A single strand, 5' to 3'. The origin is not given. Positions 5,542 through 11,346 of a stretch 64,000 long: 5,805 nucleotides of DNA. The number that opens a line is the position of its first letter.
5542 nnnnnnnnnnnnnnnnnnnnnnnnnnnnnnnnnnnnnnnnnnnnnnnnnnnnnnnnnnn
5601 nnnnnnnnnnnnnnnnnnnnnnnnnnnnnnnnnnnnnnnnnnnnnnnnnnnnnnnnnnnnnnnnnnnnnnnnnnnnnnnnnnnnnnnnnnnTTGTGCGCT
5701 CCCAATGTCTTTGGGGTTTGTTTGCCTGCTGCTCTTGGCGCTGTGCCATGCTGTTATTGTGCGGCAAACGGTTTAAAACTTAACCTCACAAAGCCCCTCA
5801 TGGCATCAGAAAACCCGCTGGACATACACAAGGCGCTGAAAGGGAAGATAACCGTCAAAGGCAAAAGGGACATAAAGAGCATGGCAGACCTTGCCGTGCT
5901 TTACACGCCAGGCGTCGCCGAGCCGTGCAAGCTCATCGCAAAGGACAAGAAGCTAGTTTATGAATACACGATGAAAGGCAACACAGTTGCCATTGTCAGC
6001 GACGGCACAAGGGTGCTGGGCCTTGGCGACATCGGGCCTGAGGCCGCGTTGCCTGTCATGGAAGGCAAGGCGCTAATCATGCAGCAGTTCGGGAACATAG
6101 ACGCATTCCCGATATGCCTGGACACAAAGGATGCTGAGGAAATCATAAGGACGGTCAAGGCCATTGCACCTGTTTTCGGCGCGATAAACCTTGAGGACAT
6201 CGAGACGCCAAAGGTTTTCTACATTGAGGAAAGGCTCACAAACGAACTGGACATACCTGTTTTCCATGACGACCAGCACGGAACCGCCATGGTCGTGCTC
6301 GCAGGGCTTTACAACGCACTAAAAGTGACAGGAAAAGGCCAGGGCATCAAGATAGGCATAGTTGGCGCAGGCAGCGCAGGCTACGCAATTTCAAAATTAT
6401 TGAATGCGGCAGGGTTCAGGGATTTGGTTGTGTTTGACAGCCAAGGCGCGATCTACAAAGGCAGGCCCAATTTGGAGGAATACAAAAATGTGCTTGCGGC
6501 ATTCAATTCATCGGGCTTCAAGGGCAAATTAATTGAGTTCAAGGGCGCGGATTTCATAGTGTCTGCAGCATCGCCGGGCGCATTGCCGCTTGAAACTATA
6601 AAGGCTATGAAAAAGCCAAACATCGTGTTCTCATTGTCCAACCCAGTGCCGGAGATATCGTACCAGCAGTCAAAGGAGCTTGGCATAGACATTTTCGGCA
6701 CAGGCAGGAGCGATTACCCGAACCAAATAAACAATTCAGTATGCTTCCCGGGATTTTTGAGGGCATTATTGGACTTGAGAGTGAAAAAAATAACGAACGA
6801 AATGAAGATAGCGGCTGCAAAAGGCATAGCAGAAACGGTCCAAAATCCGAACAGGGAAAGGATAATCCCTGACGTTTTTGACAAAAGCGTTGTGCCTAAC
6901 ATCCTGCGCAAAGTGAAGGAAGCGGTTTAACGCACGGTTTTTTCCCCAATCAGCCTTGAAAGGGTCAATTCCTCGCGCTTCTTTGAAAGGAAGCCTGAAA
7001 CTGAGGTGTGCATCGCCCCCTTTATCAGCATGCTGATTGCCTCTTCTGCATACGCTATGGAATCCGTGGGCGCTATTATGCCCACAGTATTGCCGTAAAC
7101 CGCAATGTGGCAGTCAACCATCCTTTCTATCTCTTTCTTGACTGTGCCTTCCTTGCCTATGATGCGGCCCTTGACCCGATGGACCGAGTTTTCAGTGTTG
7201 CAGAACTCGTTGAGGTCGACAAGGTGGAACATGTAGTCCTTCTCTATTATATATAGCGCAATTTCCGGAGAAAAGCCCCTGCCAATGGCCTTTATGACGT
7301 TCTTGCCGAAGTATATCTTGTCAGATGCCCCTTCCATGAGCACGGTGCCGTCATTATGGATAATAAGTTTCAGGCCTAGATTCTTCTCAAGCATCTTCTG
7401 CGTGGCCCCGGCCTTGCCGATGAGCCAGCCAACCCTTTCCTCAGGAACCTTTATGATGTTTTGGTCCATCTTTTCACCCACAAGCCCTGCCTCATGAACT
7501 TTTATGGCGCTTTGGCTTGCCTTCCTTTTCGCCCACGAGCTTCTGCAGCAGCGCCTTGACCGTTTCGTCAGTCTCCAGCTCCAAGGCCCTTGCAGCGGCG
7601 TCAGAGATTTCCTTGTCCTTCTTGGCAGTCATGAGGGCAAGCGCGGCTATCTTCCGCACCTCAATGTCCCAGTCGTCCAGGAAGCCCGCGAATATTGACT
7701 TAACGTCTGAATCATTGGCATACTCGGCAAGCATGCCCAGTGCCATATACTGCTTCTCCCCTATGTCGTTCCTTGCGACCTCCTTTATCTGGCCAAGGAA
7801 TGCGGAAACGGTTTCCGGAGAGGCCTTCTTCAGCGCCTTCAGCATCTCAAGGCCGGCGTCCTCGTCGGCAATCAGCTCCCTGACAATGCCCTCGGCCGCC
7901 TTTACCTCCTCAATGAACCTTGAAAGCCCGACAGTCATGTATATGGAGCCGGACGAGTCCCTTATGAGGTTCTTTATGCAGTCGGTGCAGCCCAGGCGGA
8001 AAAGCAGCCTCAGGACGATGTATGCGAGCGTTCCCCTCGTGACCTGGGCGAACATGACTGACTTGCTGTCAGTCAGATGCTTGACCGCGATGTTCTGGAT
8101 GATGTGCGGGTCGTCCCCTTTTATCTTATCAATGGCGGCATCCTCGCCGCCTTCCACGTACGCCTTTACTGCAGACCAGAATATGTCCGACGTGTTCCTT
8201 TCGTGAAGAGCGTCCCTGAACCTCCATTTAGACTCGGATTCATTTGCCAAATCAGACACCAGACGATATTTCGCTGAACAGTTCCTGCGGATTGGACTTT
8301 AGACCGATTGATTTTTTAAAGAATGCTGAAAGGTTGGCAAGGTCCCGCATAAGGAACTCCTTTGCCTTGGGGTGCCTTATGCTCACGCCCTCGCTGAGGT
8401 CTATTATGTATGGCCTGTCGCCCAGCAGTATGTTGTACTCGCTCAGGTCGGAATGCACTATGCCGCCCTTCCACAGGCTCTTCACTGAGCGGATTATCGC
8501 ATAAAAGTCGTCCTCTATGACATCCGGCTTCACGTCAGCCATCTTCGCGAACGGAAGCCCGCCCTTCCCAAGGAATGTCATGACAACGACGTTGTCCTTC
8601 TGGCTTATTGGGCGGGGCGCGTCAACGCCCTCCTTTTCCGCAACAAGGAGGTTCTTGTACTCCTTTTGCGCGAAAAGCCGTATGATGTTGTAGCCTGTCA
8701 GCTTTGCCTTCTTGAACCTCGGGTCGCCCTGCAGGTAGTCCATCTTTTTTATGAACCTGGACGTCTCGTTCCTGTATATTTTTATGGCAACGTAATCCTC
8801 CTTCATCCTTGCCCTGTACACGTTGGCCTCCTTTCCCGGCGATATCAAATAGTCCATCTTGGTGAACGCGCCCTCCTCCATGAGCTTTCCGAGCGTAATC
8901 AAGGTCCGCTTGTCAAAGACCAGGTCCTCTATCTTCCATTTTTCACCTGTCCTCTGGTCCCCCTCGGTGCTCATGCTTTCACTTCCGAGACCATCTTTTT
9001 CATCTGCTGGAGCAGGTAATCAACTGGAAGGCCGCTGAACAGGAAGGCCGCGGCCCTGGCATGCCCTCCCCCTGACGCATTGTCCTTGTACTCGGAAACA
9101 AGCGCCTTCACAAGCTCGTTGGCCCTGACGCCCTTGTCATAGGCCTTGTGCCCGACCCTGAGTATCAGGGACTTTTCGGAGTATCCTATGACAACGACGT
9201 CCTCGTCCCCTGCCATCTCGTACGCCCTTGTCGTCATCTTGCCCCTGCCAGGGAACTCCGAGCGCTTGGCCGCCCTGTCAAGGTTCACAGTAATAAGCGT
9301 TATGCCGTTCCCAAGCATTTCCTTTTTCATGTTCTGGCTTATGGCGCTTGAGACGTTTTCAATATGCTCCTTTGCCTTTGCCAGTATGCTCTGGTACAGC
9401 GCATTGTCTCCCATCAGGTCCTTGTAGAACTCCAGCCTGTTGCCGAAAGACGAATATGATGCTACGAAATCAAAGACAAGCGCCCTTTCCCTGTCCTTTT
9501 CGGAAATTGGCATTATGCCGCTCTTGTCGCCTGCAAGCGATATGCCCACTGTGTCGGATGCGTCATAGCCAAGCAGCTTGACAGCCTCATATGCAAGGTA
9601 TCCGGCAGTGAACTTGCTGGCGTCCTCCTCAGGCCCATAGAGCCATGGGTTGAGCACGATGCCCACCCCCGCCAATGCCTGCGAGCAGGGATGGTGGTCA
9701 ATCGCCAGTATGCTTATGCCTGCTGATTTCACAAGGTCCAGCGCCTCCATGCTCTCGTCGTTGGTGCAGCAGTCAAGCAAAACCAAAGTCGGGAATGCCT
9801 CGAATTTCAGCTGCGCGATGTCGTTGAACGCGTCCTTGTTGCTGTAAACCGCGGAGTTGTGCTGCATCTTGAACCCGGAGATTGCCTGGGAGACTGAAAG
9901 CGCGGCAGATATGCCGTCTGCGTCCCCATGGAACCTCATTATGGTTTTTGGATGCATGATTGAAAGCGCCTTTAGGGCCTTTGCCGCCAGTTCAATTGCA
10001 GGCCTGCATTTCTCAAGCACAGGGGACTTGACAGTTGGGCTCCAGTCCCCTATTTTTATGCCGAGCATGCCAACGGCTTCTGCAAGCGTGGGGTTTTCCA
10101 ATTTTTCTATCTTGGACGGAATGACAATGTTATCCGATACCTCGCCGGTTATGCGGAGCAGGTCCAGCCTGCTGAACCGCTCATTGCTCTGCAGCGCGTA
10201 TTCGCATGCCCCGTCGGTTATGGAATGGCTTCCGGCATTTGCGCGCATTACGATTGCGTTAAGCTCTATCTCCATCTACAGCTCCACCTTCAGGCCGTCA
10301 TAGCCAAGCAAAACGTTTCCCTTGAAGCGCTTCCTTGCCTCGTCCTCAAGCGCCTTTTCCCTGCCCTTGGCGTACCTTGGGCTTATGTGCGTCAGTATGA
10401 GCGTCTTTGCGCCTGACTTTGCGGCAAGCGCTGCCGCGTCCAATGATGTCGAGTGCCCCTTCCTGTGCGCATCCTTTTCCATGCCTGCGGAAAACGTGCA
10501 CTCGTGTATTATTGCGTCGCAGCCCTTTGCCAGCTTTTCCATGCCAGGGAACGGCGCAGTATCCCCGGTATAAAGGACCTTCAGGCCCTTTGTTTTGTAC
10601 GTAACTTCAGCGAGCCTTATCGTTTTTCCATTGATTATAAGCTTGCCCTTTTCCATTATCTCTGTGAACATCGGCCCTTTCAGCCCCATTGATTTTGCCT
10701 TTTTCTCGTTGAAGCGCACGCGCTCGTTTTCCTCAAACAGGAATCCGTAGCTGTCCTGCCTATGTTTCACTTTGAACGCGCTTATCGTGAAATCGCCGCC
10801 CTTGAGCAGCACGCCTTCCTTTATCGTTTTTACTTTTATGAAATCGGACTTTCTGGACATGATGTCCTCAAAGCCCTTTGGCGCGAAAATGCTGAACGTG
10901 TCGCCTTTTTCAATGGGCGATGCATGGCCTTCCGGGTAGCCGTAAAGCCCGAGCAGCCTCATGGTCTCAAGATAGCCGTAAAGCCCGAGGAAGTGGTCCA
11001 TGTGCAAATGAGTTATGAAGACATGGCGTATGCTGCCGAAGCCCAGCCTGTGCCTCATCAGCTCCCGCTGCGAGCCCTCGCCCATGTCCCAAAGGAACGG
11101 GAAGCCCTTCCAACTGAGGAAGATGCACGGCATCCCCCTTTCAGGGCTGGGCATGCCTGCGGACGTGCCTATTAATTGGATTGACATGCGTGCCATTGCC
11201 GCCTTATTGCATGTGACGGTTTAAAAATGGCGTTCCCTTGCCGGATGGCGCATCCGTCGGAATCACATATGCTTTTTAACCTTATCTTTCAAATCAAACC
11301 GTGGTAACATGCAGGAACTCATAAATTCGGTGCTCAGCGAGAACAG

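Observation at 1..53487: Dispersed family of at least 8 ankyrin-repeat genes with conserved Lys-rich N-leader and a Cys-containing C-terminal tail (ETAAF ... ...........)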

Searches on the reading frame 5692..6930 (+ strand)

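Call 14: search_protein_families(library=pfam, proteins=[window:5692-6930:+], max_evalue=0.001)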
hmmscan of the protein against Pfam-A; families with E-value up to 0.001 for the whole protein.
window:5692-6930:+ (412 aa): 2 families
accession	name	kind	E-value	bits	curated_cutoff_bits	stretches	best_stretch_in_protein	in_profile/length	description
PF00390.24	malic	-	3.6e-27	95.8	23.1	1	55-182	6-181/182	Malic enzyme, N-terminal domain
PF03949.21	Malic_M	-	2.2e-15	57.1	23.5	2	197-320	3-148/258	Malic enzyme, NAD binding domain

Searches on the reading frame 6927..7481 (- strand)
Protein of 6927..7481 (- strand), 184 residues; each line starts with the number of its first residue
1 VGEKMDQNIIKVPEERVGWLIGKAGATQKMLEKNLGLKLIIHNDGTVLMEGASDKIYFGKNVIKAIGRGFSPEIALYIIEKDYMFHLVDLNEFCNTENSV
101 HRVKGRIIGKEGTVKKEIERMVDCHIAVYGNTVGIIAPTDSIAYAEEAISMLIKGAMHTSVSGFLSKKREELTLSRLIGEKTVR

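Call 14: search_protein_families(library=pfam, proteins=[window:6927-7481:-], max_evalue=0.001)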
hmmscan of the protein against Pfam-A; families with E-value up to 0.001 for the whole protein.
window:6927-7481:- (184 aa): 5 families
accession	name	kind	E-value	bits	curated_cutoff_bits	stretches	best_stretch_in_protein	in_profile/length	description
PF00013.35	KH_1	-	2e-10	40.7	21.5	2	10-63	4-64/66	KH domain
PF21800.4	KH_KRR1_2nd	-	1.6e-09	38.1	27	1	86-152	4-70/91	KRR1 small subunit processome component, second KH domain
PF22891.2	KH_PNO1_2nd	-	1.9e-05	25.1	27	1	99-165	17-83/90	Eukaryotic type KH-domain (KH-domain type I) (327.11.2)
PF22675.2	KH-I_KHDC4-BBP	-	5.5e-05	23.4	30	0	103-155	7-58/76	KHDC4/BBP-like, KH-domain type I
PF07650.23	KH_2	-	0.00016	21.9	22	0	6-40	25-59/78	KH domain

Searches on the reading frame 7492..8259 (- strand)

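Call 14: search_protein_families(library=pfam, proteins=[window:7492-8259:-], max_evalue=0.001)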
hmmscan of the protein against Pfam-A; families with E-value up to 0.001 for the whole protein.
window:7492-8259:- (255 aa): 1 family
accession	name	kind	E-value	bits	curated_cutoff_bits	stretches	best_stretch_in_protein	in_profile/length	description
PF13646.12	HEAT_2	-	0.00037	21.2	27.7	0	168-234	15-79/88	HEAT repeats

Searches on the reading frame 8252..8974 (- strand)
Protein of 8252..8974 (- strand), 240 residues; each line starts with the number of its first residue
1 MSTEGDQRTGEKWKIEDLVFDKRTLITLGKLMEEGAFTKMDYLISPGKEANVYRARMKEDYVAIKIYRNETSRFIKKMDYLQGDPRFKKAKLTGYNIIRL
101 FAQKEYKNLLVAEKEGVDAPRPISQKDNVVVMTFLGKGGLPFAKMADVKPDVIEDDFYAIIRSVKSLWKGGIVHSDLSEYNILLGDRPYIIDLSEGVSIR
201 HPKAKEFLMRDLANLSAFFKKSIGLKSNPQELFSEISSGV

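Call 14: search_protein_families(library=pfam, proteins=[window:8252-8974:-], max_evalue=0.001)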
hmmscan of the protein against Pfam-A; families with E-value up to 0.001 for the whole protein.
window:8252-8974:- (240 aa): 2 families
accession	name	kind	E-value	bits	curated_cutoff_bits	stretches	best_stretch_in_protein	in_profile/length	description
PF01163.29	RIO1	-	6.8e-45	153.4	22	1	51-225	1-180/187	RIO domain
PF00069.31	Pkinase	-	6.8e-05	22.8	31.7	1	46-186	9-133/263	Protein kinase domain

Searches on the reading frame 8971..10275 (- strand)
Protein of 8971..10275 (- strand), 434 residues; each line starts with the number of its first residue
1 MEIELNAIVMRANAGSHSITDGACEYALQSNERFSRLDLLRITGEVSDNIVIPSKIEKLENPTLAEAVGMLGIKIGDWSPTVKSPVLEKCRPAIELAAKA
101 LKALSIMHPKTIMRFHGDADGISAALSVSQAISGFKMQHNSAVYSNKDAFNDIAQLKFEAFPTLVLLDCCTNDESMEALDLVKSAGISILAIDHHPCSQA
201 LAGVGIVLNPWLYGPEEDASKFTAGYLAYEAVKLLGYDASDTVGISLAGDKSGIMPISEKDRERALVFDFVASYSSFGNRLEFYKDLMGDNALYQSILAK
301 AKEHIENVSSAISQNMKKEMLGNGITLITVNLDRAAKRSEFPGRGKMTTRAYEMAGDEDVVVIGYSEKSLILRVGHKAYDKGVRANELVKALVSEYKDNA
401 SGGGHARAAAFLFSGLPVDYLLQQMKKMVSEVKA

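Call 14: search_protein_families(library=pfam, proteins=[window:8971-10275:-], max_evalue=0.001)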
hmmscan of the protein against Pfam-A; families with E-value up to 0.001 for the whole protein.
window:8971-10275:- (434 aa): 2 families
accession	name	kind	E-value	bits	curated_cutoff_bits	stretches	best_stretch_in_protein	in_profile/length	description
PF01368.27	DHH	-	6.6e-06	26.9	28.1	1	116-201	9-79/125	DHH family, N-terminal domain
PF02272.25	DHHA1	-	3.3e-05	24.7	25.9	1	351-424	25-95/102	DHHA1 domain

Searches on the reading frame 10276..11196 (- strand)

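Call 14: search_protein_families(library=pfam, proteins=[window:10276-11196:-], max_evalue=0.001)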
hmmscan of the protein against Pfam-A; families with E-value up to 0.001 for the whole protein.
window:10276-11196:- (306 aa): 3 families
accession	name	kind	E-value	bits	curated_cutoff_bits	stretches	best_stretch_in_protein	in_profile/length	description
PF12706.13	Lactamase_B_2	-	4.8e-15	56.1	27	2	202-271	132-200/200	Beta-lactamase superfamily domain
PF00753.33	Lactamase_B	-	8.7e-11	42.6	22.7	1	33-96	17-84/196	Metallo-beta-lactamase superfamily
PF13691.12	Lactamase_B_4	-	2.8e-08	33.7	27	1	15-69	5-61/63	tRNase Z endonuclease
